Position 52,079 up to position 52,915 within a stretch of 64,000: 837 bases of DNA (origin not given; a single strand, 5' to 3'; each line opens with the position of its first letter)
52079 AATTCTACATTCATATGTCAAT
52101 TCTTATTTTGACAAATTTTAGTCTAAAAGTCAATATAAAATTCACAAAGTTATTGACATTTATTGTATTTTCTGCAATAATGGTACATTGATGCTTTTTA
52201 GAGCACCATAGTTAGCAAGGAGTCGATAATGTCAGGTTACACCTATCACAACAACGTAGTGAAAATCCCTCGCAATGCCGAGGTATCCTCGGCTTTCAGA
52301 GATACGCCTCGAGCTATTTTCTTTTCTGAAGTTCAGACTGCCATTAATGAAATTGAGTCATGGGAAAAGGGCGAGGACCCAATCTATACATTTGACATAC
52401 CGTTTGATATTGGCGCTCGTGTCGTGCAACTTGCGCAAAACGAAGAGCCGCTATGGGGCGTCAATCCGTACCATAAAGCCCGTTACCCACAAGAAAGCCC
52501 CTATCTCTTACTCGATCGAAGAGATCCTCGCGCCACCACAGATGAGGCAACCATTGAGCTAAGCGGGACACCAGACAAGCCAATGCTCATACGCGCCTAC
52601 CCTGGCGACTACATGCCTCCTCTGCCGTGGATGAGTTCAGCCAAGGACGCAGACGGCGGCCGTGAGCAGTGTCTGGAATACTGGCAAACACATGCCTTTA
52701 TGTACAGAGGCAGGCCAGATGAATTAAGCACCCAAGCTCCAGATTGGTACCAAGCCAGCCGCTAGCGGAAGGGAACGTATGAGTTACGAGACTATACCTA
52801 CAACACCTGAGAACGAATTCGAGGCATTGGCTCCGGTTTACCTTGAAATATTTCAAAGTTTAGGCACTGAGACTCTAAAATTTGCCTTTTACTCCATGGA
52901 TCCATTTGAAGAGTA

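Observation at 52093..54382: Orphan three-gene operon (E2-like? / unknown / JAB metallopeptidase) divergent from a TrmB regulator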

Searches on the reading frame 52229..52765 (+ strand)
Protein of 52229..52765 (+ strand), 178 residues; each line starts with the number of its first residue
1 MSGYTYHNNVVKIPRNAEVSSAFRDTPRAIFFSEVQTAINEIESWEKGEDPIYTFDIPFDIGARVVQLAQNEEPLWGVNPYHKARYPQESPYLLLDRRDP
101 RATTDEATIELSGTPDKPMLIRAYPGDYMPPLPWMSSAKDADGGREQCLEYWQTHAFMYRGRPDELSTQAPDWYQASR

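Call 3: search_protein_families(library=pfam, proteins=[window:52229-52765:+], max_evalue=1)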
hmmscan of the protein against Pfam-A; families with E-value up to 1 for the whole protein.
window:52229-52765:+ (178 aa): 0 families

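Call 4: search_protein_families(library=padloc, proteins=[window:52229-52765:+], max_evalue=1)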
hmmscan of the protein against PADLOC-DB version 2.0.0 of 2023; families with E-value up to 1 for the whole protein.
window:52229-52765:+ (178 aa): 0 families

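Call 5: search_protein_families(library=ncbifam, proteins=[window:52229-52765:+], max_evalue=1)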
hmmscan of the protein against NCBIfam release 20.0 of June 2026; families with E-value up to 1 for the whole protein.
window:52229-52765:+ (178 aa): 0 families

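Call 7: find_homologous_proteins(query=window:52229-52765:+, max_evalue=0.001)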
Query window:52229-52765:+ (178 aa): 16 proteins with E <= 0.001 among 30 candidates.
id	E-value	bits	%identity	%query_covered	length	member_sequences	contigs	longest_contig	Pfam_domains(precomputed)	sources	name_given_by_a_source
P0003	9.3e-120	415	100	100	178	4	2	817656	-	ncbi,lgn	-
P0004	2.3e-60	221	56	98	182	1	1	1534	-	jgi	jgi:hypothetical protein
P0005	3.7e-60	221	58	97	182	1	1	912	-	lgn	-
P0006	3.8e-60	221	56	96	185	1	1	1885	-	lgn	-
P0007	2.4e-58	215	54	97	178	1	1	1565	-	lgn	-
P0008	7.2e-57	210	59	93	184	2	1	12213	-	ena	-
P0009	2.2e-56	208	53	97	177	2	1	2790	-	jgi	jgi:hypothetical protein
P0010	2.4e-56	208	57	97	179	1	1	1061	-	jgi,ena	-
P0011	2.6e-53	198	54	96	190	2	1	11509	-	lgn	-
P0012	1.5e-50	189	51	98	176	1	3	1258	-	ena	-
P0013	1.7e-50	189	49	98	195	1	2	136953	-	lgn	-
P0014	2.4e-50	189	51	96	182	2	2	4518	-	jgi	jgi:hypothetical protein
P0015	7.1e-47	177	47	98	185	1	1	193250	-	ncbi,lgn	-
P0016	2.3e-32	130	39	97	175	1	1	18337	-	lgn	-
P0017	1.4e-27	115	37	95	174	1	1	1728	-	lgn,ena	-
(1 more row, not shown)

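Call 13: find_encoding_contigs(protein=P0013, flank=8000)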
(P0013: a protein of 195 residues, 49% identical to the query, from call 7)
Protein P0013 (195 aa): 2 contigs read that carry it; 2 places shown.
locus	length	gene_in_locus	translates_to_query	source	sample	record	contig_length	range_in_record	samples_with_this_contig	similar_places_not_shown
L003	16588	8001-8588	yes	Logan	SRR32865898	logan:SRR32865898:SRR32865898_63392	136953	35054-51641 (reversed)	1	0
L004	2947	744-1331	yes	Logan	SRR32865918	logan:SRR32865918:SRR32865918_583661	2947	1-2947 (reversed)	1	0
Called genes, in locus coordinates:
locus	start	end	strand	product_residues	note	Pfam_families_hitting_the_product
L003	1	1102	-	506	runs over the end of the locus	PF01381:HTH_3, PF13443:HTH_26 (weak), PF13560:HTH_31, PF13744:HTH_37 (weak), PF00275:EPSP_synthase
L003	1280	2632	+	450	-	PF00464:SHMT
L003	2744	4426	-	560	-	-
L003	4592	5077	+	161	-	PF00293:NUDIX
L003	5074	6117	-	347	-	PF01565:FAD_binding_4, PF02873:MurB_C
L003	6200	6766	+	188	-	PF13560:HTH_31, PF26555:HTH_78 (faint)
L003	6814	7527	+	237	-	PF01048:PNP_UDP_1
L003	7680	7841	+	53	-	-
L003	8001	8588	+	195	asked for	-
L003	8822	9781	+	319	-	PF01266:DAO (faint), PF07992:Pyr_redox_2, PF13738:Pyr_redox_3, PF00070:Pyr_redox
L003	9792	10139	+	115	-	PF03819:MazG (faint)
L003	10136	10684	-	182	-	-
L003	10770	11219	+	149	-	-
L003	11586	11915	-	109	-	PF01047:MarR, PF12802:MarR_2 (weak)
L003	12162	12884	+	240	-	PF00657:Lipase_GDSL, PF13472:Lipase_GDSL_2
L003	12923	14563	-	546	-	PF07969:Amidohydro_3, PF01979:Amidohydro_1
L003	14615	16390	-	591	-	-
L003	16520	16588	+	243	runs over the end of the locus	PF00561:Abhydrolase_1 (weak), PF12697:Abhydrolase_6, PF12146:Hydrolase_4 (weak)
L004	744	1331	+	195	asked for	-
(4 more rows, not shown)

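Call 14: find_encoding_contigs(protein=P0015, flank=8000)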
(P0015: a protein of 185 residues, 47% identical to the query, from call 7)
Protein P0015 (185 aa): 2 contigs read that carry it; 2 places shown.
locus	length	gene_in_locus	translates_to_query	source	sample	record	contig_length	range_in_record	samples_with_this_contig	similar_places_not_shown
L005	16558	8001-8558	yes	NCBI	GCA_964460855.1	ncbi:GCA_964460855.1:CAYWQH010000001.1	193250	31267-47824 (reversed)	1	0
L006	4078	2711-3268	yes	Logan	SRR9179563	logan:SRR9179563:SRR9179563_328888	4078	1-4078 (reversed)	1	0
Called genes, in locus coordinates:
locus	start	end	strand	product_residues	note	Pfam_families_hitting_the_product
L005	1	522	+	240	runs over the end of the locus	PF04203:Sortase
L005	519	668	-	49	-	-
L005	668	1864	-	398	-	PF00535:Glycos_transf_2, PF13641:Glyco_tranf_2_3, PF13632:Glyco_trans_2_3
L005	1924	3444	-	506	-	PF01381:HTH_3, PF13560:HTH_31, PF00275:EPSP_synthase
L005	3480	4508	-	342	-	PF01565:FAD_binding_4, PF02873:MurB_C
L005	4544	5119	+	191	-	PF13560:HTH_31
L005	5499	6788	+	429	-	PF01370:Epimerase, PF16363:GDP_Man_Dehyd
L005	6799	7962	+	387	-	PF00266:Aminotran_5, PF00155:Aminotran_1_2, PF01041:DegT_DnrJ_EryC1 (weak)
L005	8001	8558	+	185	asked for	-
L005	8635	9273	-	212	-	PF02589:LUD_dom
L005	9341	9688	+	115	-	PF01638:HxlR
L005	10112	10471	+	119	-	-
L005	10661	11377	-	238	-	PF04545:Sigma70_r4 (weak), PF08281:Sigma70_r4_2 (weak)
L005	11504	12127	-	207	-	-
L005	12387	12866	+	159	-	-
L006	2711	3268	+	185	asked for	-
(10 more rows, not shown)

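Call 15: find_encoding_contigs(protein=P0008, flank=6000)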
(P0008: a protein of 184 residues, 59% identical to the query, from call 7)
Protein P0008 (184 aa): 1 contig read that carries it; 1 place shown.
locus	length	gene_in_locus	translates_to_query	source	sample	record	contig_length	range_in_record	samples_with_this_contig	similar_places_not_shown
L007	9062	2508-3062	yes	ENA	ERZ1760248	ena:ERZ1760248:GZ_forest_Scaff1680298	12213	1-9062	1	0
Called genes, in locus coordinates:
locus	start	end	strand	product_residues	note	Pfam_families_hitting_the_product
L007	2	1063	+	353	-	?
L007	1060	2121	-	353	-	PF03476:MOSC_N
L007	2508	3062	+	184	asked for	-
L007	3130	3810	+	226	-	-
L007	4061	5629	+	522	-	-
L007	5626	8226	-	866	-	PF02585:PIG-L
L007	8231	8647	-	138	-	PF04138:GtrA_DPMS_TM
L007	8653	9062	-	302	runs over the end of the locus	PF00535:Glycos_transf_2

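Call 16: find_encoding_contigs(protein=P0011, flank=6000)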
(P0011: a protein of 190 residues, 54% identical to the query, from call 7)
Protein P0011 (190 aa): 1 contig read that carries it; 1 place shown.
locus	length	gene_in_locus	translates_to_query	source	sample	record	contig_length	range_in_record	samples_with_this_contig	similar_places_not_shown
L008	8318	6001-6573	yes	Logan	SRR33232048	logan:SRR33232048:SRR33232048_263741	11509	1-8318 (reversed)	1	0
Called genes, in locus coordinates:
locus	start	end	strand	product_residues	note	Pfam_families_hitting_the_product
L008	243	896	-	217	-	PF03458:Gly_transporter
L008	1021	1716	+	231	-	PF00551:Formyl_trans_N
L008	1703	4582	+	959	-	PF18072:FGAR-AT_linker, PF00586:AIRS, PF02769:AIRS_C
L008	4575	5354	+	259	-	PF13507:GATase_5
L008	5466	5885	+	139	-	-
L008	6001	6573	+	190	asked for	-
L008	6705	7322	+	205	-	-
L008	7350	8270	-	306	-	-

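Call 17: find_encoding_contigs(protein=P0016, flank=6000)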
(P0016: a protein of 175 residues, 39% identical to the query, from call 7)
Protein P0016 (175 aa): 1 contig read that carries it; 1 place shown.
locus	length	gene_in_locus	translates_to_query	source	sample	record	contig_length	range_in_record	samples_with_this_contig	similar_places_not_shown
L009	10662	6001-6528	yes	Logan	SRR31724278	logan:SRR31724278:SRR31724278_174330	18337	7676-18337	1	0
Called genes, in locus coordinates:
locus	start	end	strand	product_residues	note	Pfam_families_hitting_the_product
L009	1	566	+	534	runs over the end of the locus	PF06418:CTP_synth_N, PF00117:GATase, PF07722:Peptidase_C26 (weak)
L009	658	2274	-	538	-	PF13589:HATPase_c_3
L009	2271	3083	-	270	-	-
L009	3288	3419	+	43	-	-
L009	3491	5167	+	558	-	PF03485:Arg_tRNA_synt_N, PF00750:tRNA-synt_1d, PF05746:DALR_1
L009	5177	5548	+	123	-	PF01741:MscL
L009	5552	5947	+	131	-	PF01641:SelR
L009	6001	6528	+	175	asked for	-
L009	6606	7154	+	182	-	PF00929:RNase_T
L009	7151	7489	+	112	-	PF04237:YjbR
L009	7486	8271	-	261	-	-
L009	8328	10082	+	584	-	PF01807:Zn_ribbon_DnaG, PF08275:DNAG_N, PF01751:Toprim, PF13155:Toprim_2, PF13362:Toprim_3 (weak), PF13662:Toprim_4, PF10410:DnaB_bind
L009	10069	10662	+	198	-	?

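Call 37: find_related_loci(query=A2, collection=genome_contigs, flank=5000)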
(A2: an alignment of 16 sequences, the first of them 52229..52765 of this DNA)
Query A2 (178 aa) in genome_contigs; peptide patterns used: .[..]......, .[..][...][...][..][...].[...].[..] (x = any residue, [..] = any of these).
66 stretches matched a pattern; 3 encode a relative of the query (tblastn E <= 1e-3); 3 distinct loci.
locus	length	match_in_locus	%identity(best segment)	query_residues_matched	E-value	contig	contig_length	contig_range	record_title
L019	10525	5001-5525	49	4-175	1e-55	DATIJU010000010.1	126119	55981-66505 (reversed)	MAG TPA_asm: Bacillota bacterium isolate SMAG_U15699 k141_580807, whole genome shotgun sequence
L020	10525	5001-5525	47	4-178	6e-53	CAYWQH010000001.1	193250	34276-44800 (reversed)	MAG TPA_asm: uncultured Candidatus Saccharibacteria bacterium isolate SRP200132_co1_766 genome assembly, contig: NODE_54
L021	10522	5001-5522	37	1-176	3e-37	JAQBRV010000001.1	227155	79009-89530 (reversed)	MAG: Candidatus Saccharibacteria bacterium isolate RYN_410 scaffold_1563544, whole genome shotgun sequence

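Call 38: search_protein_families(library=pfam, proteins=[L007:3130-3810:+, L008:6705-7322:+], max_evalue=0.01)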
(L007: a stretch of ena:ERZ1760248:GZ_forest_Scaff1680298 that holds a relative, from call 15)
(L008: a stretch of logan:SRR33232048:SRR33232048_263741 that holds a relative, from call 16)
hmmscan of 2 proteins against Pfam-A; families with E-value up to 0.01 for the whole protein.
L007:3130-3810:+ (226 aa): 0 families

L008:6705-7322:+ (205 aa): 0 families

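Call 43: search_solved_structures(query=A2, max_evalue=10, show_alignments=2)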
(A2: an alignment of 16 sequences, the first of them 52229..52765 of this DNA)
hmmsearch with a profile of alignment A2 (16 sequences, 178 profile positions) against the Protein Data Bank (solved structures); distinct sequences matched with E-value up to 10: 1.
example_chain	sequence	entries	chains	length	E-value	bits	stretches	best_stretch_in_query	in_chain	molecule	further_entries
8sde_A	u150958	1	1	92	0.82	12.6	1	16-57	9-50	Tripartite motif-containing protein 29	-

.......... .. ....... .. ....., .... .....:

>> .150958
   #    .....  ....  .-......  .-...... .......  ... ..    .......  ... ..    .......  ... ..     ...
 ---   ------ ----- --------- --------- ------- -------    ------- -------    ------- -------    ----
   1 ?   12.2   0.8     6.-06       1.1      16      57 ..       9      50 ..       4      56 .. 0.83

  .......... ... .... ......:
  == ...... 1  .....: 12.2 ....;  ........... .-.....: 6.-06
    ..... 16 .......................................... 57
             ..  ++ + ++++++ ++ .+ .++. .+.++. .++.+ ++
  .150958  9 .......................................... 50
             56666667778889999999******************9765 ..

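Call 44: search_protein_families(library=phrogs, proteins=[window:52229-52765:+], max_evalue=1)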
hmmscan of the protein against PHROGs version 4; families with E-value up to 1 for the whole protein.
window:52229-52765:+ (178 aa): 0 families

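Call 65: search_protein_families(library=pfam, alignment_id=A2, max_evalue=1)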
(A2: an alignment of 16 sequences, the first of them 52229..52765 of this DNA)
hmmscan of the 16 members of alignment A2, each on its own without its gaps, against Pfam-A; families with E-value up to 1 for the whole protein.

A. member 1, window:52229-52765:+ (178 aa): 0 families

B. families by the number of members that match (of 16 scanned): 1 family
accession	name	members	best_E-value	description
PF18076.6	FGAR-AT_N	1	0.18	Formylglycinamide ribonucleotide amidotransferase N-terminal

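Call 79: search_protein_families(library=pfam, proteins=[L019:2576-4063:-, L019:5586-6125:+, L019:6135-6725:-, L019:6722-7240:-, L021:3203-3595:+, L021:3598-4020:+, L021:4113-4853:-, L021:5449-6147:+, L021:6144-6485:+, L021:6482-7102:-], max_evalue=0.001)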
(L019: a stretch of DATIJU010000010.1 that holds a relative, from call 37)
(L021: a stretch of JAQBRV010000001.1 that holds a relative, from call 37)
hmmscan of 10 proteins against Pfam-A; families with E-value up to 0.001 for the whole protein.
L019:2576-4063:- (495 aa): 2 families
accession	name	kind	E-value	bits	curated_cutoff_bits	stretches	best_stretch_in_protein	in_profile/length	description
PF03734.19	YkuD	-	3e-23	83.4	23.4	1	373-493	2-146/146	L,D-transpeptidase catalytic domain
PF12229.13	PG_binding_4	-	3.7e-05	24.3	22.1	0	123-202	8-93/117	Putative peptidoglycan binding domain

L019:5586-6125:+ (179 aa): 1 family
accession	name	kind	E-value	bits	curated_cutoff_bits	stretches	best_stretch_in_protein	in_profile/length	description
PF00625.27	Guanylate_kin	-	1.9e-13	50.9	25.2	1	5-135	4-137/182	Guanylate kinase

L019:6135-6725:- (196 aa): 1 family
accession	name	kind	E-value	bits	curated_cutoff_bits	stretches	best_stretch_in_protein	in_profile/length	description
PF07987.16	DUF1775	-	6.6e-22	78.9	25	1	23-144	1-140/146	Domain of unkown function (DUF1775)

L019:6722-7240:- (172 aa): 0 families

L021:3203-3595:+ (130 aa): 1 family
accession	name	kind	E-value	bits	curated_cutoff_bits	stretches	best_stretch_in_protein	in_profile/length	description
PF01741.23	MscL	-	1.6e-15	58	27.4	1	28-127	3-97/123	Large-conductance mechanosensitive channel, MscL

L021:3598-4020:+ (140 aa): 2 families
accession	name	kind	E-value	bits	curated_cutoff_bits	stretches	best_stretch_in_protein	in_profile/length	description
PF01641.26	SelR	-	1.1e-47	161.2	24.9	1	15-129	1-115/116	SelR domain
PF24046.1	At4g08330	-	0.00015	22.2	27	0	88-108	74-94/129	At4g08330 beta-tent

L021:4113-4853:- (246 aa): 0 families

L021:5449-6147:+ (232 aa): 1 family
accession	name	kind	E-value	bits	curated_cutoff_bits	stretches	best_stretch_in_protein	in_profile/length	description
PF00929.31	RNase_T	-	6.8e-13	49.9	24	1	59-220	1-161/164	Exonuclease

L021:6144-6485:+ (113 aa): 1 family
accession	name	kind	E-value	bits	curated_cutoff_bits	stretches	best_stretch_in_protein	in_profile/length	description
PF04237.18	YjbR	-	2.1e-26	92.8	30.1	1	11-108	1-88/88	YjbR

L021:6482-7102:- (206 aa): 0 families

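Call 85: search_dna_similar(query=window:52229-52765:+, collection=phages, mode=protein, max_evalue=0.01, max_rows=5)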
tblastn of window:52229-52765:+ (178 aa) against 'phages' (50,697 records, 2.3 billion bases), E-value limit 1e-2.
No match.
